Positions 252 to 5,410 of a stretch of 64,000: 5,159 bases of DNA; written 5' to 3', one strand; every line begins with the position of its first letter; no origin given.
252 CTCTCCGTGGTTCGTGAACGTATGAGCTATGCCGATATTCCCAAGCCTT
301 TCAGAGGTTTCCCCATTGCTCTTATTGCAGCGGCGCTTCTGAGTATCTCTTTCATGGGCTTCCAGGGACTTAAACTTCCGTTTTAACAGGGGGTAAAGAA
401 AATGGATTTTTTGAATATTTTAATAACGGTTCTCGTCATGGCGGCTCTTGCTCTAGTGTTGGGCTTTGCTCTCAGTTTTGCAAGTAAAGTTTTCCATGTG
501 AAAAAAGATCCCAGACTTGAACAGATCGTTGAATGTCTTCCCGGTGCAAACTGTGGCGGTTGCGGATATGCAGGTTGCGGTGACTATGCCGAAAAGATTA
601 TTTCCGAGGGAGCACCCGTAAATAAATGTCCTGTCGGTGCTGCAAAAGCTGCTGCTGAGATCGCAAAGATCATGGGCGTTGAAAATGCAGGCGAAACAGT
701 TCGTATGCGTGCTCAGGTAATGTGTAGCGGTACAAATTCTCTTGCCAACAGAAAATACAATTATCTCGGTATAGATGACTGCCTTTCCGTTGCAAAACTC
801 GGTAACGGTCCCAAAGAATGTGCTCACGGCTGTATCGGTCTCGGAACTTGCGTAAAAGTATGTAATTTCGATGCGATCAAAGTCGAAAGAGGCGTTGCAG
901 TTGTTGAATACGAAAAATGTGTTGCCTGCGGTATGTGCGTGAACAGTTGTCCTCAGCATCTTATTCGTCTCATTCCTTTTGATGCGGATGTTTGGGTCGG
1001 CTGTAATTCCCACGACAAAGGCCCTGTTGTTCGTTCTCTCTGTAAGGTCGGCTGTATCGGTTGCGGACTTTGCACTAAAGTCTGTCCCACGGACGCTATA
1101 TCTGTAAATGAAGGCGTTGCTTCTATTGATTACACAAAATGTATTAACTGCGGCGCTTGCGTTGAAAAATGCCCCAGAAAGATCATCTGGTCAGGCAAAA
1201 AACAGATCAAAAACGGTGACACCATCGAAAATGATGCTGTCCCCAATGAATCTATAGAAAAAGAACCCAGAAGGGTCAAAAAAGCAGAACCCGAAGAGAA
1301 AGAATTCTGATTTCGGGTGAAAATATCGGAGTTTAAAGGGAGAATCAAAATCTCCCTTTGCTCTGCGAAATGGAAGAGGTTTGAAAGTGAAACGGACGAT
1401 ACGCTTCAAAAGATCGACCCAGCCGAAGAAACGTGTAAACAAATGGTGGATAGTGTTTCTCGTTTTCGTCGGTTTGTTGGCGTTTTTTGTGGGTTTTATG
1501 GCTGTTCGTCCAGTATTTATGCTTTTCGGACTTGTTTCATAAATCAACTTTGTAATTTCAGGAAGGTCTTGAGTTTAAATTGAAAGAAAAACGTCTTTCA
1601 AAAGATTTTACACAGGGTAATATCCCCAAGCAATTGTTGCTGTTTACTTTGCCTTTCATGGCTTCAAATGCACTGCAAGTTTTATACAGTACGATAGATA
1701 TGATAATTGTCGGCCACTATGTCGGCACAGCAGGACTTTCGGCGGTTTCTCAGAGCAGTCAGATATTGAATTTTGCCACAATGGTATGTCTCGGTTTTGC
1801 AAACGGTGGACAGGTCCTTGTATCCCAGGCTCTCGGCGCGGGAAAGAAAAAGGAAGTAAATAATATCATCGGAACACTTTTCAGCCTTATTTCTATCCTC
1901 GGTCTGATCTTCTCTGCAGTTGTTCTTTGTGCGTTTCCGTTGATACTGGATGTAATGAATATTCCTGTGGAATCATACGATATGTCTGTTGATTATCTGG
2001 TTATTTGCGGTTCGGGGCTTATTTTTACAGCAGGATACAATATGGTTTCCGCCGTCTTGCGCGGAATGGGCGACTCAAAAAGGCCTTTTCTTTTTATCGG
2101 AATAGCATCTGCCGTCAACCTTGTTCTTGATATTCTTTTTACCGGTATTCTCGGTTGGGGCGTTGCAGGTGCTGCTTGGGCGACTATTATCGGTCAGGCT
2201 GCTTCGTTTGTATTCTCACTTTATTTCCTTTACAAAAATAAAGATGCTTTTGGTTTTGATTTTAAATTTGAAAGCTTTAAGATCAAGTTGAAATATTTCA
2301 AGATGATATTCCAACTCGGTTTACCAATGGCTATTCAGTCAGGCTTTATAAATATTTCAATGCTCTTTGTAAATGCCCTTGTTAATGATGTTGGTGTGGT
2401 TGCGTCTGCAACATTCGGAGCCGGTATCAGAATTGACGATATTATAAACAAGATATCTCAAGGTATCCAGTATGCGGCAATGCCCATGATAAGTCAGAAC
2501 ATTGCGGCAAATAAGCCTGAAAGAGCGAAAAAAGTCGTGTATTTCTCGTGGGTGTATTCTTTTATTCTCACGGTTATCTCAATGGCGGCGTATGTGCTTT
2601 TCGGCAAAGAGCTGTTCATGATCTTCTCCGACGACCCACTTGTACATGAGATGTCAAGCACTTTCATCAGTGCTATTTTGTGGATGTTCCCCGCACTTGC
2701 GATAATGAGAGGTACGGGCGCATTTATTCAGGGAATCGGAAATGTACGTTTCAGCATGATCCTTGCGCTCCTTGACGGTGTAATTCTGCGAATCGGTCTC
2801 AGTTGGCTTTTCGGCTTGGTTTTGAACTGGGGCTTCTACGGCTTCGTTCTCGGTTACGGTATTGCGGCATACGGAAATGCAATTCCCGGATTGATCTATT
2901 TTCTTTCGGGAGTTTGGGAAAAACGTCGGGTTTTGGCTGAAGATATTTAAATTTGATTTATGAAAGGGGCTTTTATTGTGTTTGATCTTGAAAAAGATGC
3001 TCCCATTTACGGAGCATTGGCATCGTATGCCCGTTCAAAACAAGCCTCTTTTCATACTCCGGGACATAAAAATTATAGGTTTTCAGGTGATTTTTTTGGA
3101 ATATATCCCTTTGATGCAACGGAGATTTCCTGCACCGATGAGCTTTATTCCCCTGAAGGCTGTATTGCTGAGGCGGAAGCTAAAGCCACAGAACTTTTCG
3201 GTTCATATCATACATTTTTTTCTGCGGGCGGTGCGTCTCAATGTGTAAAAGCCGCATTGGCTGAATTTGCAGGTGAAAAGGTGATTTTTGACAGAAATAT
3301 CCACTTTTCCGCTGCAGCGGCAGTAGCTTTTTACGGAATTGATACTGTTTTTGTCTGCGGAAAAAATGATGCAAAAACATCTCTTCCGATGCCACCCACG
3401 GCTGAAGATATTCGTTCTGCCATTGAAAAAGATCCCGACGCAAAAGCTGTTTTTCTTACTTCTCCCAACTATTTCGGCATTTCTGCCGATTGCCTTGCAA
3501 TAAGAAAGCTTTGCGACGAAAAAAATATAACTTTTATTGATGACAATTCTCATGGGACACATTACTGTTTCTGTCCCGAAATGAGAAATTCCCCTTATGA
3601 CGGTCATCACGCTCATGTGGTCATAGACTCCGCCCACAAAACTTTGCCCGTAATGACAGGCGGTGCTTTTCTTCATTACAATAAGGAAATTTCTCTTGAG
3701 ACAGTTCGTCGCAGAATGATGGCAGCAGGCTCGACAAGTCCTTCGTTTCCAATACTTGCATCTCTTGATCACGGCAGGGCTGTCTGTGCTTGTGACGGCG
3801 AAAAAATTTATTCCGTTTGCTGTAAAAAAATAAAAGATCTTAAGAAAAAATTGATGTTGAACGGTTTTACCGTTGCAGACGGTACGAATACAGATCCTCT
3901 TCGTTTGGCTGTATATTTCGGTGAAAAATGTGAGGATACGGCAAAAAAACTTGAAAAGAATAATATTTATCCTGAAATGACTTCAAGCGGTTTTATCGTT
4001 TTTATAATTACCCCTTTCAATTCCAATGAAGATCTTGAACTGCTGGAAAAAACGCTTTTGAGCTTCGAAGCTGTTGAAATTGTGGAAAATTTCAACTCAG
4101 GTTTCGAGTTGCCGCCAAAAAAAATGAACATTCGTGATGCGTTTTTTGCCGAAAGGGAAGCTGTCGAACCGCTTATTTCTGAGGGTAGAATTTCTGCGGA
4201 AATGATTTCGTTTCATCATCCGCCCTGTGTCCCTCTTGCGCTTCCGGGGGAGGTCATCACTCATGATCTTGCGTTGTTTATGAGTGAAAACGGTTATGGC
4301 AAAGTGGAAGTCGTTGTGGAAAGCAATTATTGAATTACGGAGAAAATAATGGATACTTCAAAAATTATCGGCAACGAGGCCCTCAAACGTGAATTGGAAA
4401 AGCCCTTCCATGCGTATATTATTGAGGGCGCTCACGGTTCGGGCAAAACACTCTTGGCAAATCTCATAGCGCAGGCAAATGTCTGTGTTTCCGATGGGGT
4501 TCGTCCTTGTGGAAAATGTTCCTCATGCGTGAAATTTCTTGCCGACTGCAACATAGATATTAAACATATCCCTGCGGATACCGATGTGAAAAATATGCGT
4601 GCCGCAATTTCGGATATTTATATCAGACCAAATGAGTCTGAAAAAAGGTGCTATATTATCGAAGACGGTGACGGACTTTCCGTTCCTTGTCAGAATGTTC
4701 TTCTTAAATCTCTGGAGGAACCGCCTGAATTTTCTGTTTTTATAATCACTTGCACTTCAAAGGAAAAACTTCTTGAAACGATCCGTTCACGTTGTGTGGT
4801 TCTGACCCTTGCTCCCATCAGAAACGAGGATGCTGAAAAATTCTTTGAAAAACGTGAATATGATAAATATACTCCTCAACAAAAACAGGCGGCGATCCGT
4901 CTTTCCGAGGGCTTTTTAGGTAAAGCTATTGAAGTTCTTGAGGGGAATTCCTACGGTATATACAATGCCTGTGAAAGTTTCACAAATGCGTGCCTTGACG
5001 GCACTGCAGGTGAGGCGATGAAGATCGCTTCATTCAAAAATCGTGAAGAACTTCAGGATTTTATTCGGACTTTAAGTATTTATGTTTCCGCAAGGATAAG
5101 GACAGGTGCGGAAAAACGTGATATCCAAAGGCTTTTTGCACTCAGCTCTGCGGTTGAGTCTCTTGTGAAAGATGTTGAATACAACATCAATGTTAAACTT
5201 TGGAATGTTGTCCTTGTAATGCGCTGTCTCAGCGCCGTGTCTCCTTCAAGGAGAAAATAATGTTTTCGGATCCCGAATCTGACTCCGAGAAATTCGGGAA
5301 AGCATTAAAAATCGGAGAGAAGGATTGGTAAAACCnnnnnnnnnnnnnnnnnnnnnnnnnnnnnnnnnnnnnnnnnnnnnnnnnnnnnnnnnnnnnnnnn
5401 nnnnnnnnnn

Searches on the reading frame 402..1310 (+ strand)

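Call 29: search_protein_families(library=ncbifam, proteins=[window:402-1310:+], max_evalue=1e-10)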
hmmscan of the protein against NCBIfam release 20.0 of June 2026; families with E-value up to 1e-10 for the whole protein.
window:402-1310:+ (302 aa): 27 families (the best 25 are shown)
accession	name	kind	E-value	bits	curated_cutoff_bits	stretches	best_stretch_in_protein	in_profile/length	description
NF041836.1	rnfB_Methano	equivalog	5.2e-80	268.7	445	1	1-262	1-262/265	Rnf electron transport complex subunit RnfB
NF005505.0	PRK07118.1-4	equivalog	1.3e-77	260.9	378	1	1-262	1-262/265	Fe-S cluster domain-containing protein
NF005503.0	PRK07118.1-2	equivalog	2.6e-77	259.9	252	1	6-270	2-271/292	RnfABCDGE type electron transport complex subunit B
NF005504.0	PRK07118.1-3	equivalog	1e-67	228.6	437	1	6-263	4-266/293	Fe-S cluster domain-containing protein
NF005506.0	PRK07118.1-5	equivalog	2.2e-64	217.6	388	1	8-261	7-261/279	Fe-S cluster domain-containing protein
TIGR01944.1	rnfB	subfamily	2e-36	125.3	68.7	1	6-96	4-93/190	RnfABCDGE type electron transport complex subunit B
NF003475.0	PRK05113.1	equivalog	3.4e-33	115.1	203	1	5-98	3-95/190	electron transport complex subunit RsxB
NF045874.1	Vhu_polyferre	exception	8.5e-20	70.8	600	1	217-283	129-196/381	F420-non-reducing hydrogenase associated-polyferredoxin VhuB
NF038196.1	ferrodoxin_EFR1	subfamily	1.8e-18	67.5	75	1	217-271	185-238/242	EFR1 family ferrodoxin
NF005415.0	PRK06991.1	equivalog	1.8e-17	63.9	281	0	41-94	10-63/284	electron transport complex subunit RsxB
TIGR04105.1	FeFe_hydrog_B1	subfamily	8e-17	61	450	0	142-234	114-206/462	monomeric [FeFe] hydrogenase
TIGR01971.1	NuoI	subfamily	1.9e-16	59.7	113.05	0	215-267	41-103/121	NADH-quinone oxidoreductase, chain I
NF006446.0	PRK08764.1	equivalog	2.2e-16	60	220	0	38-95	8-65/139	Rnf electron transport complex subunit RnfB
TIGR03294.1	FrhG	equivalog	1.3e-15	57.8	245.5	0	214-270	172-227/228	coenzyme F420 hydrogenase subunit gamma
NF040770.1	hetero_SS_HdrA2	exception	1.4e-15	56.5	1100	0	143-193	578-628/777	CoB-CoM heterodisulfide reductase HdrA2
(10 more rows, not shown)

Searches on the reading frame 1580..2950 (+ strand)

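Call 29: search_protein_families(library=ncbifam, proteins=[window:1580-2950:+], max_evalue=1e-10)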
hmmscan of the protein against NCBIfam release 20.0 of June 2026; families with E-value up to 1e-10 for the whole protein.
window:1580-2950:+ (456 aa): 6 families
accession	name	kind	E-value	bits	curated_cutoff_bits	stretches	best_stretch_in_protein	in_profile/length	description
TIGR00797.1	matE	subfamily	7.4e-61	206.2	147.4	1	25-422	1-395/396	MATE family efflux transporter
NF041801.1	MATE_SolL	equivalog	9.6e-41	140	780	1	8-450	11-455/458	solanimycin export family MATE transporter SolL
NF007130.1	PRK09575.1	equivalog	5.7e-26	91.7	445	1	15-352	4-340/435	MATE family efflux transporter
NF052396.1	MATE_WgkD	equivalog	5.7e-18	65.1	510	1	18-401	4-384/428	tryglysin-associated MATE efflux transporter WgkD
NF000131.1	MATE_multi_MepA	equivalog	2.4e-17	63.3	850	1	9-423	8-416/451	multidrug efflux MATE transporter MepA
NF007562.1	PRK10189.1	equivalog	8.7e-11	41.2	465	0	22-427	32-443/470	EmmdR/YeeO family multidrug/toxin efflux MATE transporter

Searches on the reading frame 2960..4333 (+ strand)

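Call 29: search_protein_families(library=ncbifam, proteins=[window:2960-4333:+], max_evalue=1e-10)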
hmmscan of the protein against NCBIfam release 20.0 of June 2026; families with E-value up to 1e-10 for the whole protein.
window:2960-4333:+ (457 aa): 2 families
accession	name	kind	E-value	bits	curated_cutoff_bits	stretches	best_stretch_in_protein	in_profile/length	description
NF011928.0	PRK15399.1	subfamily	4e-16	58.4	968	1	15-278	131-418/713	lysine decarboxylase LdcC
NF011929.0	PRK15400.1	subfamily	2.2e-11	42.8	1056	0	15-278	131-418/714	lysine decarboxylase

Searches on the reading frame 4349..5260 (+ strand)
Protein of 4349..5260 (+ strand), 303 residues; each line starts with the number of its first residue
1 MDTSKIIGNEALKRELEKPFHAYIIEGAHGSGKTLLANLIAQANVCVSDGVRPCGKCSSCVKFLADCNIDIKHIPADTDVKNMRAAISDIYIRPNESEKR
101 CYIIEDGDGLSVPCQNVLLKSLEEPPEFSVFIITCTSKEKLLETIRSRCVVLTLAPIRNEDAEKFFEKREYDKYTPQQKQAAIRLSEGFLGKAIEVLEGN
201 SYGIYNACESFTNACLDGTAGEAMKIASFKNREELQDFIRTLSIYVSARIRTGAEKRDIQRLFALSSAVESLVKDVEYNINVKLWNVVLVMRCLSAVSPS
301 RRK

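Call 29: search_protein_families(library=ncbifam, proteins=[window:4349-5260:+], max_evalue=1e-10)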
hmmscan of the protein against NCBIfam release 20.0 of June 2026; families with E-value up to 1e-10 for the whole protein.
window:4349-5260:+ (303 aa): 54 families (the best 25 are shown)
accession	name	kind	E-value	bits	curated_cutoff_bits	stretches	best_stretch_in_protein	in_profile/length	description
TIGR00678.1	holB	equivalog_domain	4.6e-38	130.7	180.6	1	18-192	12-187/188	DNA polymerase III subunit delta'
TIGR02397.1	dnaX_nterm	equivalog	8.7e-32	110.7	250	1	17-165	33-184/355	DNA polymerase III subunit gamma/tau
NF005926.0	PRK07940.1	equivalog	3e-29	102.5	300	1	20-194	37-209/394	DNA polymerase III subunit delta'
NF004047.0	PRK05564.1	equivalog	6.6e-29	100.9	282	1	1-202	1-196/313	DNA polymerase III subunit delta'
NF005677.0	PRK07471.1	equivalog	2.1e-28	99.5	252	1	77-263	120-309/366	DNA polymerase III subunit delta'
NF005173.0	PRK06647.1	equivalog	9.4e-28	97.4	623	1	18-150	36-171/568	DNA polymerase III subunits gamma and tau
NF011522.0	PRK14961.1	equivalog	2.4e-27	95.7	562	1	16-168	34-189/363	DNA polymerase III subunits gamma and tau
NF004046.1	PRK05563.1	equivalog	6.4e-27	94.7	400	1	17-162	34-182/567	DNA polymerase III subunit gamma/tau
NF005972.1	PRK08058.1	equivalog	5.9e-26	91.4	340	1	20-170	27-181/328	DNA polymerase III subunit delta'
NF011512.0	PRK14950.1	equivalog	2e-25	90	593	1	21-150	39-172/585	DNA polymerase III subunits gamma and tau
NF004549.0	PRK05896.1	equivalog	4e-25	88.6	578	1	17-161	35-182/642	DNA polymerase III subunits gamma and tau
NF011524.0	PRK14963.1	equivalog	2.3e-24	86.4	601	1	21-149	37-167/647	DNA polymerase III subunits gamma and tau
NF011523.0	PRK14962.1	equivalog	2.5e-24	85.9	576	1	17-167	33-186/474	DNA polymerase III subunits gamma and tau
NF011514.0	PRK14953.1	equivalog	3.2e-24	85.7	536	1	15-168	33-189/488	DNA polymerase III subunits gamma and tau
NF011531.0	PRK14971.1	equivalog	4.3e-24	85.3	685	1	18-165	37-188/614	DNA polymerase III subunit gamma/tau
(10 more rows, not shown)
